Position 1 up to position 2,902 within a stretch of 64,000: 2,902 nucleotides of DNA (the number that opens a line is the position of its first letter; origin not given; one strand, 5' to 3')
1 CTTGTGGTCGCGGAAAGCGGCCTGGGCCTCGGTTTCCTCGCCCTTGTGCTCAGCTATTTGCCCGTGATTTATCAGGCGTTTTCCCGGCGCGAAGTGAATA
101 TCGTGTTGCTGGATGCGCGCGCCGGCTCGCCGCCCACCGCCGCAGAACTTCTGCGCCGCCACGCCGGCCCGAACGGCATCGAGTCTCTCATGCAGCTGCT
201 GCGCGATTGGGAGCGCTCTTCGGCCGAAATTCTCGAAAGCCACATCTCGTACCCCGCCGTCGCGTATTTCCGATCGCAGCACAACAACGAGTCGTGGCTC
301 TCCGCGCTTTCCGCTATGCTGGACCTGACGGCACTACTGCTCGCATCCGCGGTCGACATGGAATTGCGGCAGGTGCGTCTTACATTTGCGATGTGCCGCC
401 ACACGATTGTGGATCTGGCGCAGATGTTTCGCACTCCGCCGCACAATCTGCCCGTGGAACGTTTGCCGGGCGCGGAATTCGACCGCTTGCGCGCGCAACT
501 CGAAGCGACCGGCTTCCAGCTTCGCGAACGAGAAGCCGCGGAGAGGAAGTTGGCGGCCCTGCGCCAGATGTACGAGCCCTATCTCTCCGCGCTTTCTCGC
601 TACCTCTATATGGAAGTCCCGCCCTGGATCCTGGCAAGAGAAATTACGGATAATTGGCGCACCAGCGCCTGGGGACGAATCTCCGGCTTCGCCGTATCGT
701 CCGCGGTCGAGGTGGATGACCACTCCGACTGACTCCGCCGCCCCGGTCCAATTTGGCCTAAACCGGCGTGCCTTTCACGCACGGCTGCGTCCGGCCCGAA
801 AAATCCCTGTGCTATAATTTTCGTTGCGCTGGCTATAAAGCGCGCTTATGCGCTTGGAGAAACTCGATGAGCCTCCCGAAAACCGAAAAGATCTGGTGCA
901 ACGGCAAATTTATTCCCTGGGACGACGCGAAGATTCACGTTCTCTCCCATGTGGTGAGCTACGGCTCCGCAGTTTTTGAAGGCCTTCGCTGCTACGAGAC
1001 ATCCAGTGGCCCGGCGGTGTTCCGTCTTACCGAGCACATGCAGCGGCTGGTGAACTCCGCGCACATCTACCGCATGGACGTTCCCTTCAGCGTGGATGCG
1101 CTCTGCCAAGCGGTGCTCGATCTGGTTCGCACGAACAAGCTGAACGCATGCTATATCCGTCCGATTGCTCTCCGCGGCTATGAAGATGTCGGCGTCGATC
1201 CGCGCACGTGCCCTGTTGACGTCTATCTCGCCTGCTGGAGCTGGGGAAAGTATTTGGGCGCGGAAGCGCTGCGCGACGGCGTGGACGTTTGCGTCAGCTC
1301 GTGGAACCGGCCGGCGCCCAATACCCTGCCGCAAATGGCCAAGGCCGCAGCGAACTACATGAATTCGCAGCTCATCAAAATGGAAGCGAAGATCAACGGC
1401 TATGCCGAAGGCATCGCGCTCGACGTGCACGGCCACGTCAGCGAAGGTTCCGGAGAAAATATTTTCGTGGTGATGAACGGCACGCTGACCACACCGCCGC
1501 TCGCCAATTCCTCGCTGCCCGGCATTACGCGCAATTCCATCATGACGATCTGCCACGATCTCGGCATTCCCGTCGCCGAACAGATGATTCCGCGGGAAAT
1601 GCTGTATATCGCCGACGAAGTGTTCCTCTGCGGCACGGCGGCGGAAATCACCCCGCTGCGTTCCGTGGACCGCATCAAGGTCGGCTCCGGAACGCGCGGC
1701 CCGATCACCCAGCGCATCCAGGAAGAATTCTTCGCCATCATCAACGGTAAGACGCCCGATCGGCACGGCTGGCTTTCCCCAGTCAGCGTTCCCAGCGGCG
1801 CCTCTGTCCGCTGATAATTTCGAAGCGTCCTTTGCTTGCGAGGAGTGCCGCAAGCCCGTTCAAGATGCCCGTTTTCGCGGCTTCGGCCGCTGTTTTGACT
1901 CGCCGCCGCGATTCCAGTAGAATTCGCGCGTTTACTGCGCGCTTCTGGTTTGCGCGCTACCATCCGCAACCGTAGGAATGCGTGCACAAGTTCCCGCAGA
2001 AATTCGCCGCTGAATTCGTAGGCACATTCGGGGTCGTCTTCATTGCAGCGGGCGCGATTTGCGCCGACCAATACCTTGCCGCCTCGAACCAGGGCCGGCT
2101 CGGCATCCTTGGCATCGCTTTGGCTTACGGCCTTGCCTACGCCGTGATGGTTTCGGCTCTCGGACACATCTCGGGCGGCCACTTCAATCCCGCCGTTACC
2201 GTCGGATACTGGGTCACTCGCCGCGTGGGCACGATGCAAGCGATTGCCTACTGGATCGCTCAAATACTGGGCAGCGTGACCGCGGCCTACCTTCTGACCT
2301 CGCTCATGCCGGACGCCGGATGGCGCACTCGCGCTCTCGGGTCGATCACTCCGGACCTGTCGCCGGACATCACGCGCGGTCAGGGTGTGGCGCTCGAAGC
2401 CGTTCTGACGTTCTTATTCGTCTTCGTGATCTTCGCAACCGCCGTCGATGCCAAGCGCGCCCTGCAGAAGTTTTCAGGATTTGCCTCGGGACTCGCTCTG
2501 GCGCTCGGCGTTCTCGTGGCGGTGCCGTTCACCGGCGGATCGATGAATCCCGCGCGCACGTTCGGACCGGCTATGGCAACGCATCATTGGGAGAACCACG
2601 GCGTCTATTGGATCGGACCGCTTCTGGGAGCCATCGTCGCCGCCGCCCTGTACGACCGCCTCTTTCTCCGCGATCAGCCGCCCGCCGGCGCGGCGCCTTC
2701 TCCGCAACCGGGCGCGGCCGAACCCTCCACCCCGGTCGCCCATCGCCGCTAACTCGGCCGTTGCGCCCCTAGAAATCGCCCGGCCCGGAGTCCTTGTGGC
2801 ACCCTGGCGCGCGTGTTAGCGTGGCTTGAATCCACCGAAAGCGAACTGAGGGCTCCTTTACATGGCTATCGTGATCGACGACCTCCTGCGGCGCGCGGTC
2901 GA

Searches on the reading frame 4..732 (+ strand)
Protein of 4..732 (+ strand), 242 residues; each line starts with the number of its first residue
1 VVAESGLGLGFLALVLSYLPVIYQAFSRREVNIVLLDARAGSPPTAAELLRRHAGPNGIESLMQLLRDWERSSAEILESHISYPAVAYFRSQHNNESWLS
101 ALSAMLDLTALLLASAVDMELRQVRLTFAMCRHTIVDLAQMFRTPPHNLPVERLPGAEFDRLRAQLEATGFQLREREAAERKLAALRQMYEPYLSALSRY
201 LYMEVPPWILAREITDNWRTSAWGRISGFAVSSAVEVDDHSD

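Call 67: search_protein_families(library=pfam, proteins=[window:4-732:+], max_evalue=0.001)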
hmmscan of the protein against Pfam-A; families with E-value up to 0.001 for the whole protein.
window:4-732:+ (242 aa): 1 family
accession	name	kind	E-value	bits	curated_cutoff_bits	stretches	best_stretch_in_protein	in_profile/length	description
PF19380.4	DUF5955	-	0.00099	19.9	27.1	0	159-191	15-47/88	Family of unknown function (DUF5955)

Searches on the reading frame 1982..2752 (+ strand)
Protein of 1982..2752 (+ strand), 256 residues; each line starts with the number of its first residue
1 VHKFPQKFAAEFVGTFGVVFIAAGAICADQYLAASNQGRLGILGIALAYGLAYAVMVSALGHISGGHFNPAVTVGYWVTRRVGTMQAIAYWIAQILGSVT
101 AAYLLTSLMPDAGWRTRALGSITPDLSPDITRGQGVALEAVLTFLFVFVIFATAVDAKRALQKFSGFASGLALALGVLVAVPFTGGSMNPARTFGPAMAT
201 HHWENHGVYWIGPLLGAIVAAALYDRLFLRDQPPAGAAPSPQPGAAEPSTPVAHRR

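Call 67: search_protein_families(library=pfam, proteins=[window:1982-2752:+], max_evalue=0.001)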
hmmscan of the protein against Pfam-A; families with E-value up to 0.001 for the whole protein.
window:1982-2752:+ (256 aa): 1 family
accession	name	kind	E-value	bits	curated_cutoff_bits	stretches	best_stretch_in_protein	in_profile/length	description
PF00230.25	MIP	-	1.4e-60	205.3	25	1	3-224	6-222/222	Major intrinsic protein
